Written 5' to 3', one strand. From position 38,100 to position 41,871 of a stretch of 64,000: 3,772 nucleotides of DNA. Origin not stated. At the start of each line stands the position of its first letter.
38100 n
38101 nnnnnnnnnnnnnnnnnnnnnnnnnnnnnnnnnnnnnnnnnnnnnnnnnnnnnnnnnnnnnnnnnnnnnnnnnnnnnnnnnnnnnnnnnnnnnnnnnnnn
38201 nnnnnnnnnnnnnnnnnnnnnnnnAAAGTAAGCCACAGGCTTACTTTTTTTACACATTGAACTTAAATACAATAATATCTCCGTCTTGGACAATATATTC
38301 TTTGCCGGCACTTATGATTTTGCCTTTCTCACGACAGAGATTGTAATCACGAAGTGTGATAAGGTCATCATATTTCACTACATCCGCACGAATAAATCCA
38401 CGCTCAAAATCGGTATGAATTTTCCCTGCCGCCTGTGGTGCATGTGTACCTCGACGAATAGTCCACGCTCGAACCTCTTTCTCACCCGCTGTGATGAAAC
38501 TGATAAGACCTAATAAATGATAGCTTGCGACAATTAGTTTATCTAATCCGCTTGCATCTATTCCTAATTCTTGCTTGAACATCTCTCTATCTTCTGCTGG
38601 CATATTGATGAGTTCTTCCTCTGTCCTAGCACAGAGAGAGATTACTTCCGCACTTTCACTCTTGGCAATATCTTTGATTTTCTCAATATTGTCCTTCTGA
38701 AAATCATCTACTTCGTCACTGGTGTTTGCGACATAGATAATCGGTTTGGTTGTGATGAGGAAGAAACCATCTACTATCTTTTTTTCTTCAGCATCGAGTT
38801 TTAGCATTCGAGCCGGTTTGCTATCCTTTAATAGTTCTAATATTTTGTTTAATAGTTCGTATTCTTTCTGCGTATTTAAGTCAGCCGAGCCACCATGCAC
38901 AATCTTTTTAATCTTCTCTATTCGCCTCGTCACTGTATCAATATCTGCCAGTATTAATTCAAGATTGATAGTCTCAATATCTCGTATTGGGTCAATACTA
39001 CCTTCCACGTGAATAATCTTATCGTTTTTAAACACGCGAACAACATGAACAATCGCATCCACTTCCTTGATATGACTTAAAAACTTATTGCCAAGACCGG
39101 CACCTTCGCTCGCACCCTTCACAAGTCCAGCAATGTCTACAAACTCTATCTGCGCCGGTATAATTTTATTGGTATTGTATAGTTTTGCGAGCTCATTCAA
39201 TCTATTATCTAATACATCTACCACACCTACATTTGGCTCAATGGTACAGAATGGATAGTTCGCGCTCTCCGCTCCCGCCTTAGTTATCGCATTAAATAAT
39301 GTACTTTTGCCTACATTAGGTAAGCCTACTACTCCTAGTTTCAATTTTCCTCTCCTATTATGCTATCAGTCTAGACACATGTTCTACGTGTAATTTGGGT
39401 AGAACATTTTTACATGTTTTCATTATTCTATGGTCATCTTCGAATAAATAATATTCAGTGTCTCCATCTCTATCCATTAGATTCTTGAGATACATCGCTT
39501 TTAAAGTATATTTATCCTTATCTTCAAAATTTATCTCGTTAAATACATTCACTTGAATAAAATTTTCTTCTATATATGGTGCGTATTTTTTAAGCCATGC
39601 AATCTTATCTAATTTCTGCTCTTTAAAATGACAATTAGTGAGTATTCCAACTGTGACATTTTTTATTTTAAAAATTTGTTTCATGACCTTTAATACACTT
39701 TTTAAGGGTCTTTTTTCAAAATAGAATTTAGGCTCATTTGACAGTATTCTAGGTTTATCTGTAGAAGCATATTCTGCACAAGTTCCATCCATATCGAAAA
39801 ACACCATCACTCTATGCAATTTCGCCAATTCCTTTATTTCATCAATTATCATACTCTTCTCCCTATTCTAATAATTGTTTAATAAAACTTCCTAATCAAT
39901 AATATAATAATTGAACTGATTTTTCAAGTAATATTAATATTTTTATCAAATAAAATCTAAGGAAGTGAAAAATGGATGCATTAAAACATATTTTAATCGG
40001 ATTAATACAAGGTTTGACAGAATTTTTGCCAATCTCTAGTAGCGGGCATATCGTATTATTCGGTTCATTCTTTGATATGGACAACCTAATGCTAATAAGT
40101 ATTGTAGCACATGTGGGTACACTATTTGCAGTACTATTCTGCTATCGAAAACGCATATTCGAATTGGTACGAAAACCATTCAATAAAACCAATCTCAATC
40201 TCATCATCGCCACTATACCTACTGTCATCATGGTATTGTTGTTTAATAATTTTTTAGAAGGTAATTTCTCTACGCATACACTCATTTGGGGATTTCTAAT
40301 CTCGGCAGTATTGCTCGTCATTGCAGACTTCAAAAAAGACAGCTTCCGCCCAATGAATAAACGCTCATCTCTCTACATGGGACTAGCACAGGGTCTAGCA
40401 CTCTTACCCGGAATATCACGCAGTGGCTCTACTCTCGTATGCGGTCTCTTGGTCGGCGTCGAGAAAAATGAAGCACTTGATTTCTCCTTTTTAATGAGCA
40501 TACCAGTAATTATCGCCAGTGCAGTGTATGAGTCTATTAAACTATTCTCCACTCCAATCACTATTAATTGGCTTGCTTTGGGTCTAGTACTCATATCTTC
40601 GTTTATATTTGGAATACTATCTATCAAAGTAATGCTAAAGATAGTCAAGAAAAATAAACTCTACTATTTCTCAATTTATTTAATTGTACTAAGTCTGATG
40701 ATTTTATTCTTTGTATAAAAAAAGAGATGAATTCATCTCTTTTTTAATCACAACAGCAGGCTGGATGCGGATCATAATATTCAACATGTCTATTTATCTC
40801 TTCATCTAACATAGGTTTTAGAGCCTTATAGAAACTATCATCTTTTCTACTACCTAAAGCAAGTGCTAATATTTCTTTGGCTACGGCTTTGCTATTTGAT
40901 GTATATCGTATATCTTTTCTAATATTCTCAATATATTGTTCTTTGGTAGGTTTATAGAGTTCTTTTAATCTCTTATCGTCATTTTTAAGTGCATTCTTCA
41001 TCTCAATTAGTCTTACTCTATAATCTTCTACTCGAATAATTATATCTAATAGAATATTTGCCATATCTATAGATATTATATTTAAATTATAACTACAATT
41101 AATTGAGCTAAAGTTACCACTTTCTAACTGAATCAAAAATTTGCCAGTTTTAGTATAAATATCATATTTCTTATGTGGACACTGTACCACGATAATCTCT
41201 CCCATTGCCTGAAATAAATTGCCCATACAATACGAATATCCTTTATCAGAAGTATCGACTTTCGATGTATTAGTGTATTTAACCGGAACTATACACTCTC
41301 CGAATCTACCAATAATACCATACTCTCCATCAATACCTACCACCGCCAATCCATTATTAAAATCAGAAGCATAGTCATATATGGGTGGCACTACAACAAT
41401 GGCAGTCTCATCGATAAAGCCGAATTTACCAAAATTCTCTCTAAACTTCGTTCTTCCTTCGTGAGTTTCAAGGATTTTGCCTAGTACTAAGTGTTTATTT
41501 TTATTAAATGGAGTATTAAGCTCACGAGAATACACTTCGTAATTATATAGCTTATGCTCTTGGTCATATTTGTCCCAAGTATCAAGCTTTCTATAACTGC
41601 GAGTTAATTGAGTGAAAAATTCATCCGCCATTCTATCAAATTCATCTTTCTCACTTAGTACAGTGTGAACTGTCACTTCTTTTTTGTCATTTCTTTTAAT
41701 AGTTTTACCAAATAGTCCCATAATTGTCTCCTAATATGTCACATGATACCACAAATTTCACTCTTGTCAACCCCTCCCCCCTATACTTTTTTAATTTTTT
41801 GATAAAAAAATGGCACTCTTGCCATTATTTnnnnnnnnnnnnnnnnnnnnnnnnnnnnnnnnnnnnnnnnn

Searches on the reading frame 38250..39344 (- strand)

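Call 22: search_protein_families(library=pfam, proteins=[window:38250-39344:-], max_evalue=0.001)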
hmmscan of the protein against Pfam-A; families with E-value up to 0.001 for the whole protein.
window:38250-39344:- (364 aa): 3 families
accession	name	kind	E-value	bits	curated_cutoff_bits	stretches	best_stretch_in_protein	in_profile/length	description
PF06071.19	YchF-GTPase_C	-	6.2e-38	129.2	27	1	280-363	1-84/84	Protein of unknown function (DUF933)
PF01926.29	MMR_HSR1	-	2e-23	83.1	21.9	1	3-111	2-90/113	50S ribosome-binding GTPase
PF02421.24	FeoB_N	-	2.3e-09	37.4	27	1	3-47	3-47/156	Ferrous iron transport protein B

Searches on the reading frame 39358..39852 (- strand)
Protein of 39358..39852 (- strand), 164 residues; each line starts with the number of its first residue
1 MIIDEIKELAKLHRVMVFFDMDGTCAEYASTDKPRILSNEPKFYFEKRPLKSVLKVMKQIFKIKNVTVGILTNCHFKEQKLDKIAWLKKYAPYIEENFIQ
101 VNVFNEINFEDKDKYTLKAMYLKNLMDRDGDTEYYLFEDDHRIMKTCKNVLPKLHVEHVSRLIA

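Call 22: search_protein_families(library=pfam, proteins=[window:39358-39852:-], max_evalue=0.001)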
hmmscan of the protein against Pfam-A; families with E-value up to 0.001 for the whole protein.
window:39358-39852:- (164 aa): 1 family
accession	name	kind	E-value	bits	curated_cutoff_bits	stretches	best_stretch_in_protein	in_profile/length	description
PF06941.18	NT5C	-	0.00035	20.9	24.8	0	39-96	58-115/180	5' nucleotidase, deoxy (Pyrimidine), cytosolic type C protein (NT5C)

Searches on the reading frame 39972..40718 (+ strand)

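Call 22: search_protein_families(library=pfam, proteins=[window:39972-40718:+], max_evalue=0.001)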
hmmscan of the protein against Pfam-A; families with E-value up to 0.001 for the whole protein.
window:39972-40718:+ (248 aa): 1 family
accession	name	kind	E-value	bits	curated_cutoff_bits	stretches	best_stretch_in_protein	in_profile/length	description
PF02673.24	BacA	-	5.8e-65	220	33.4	1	7-242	2-256/257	Bacitracin resistance protein BacA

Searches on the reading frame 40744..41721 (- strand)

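Call 22: search_protein_families(library=pfam, proteins=[window:40744-41721:-], max_evalue=0.001)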
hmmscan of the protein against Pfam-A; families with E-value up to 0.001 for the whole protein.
window:40744-41721:- (325 aa): 1 family
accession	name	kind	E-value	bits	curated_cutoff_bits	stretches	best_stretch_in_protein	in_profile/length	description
PF14903.11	WG_beta_rep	-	1.1e-11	44.9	25.6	1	100-134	1-35/35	WG containing repeat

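Call 58: search_protein_families(library=padloc, proteins=[window:40744-41721:-], max_evalue=0.001)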
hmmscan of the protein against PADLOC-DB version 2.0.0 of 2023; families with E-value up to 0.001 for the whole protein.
window:40744-41721:- (325 aa): 0 families
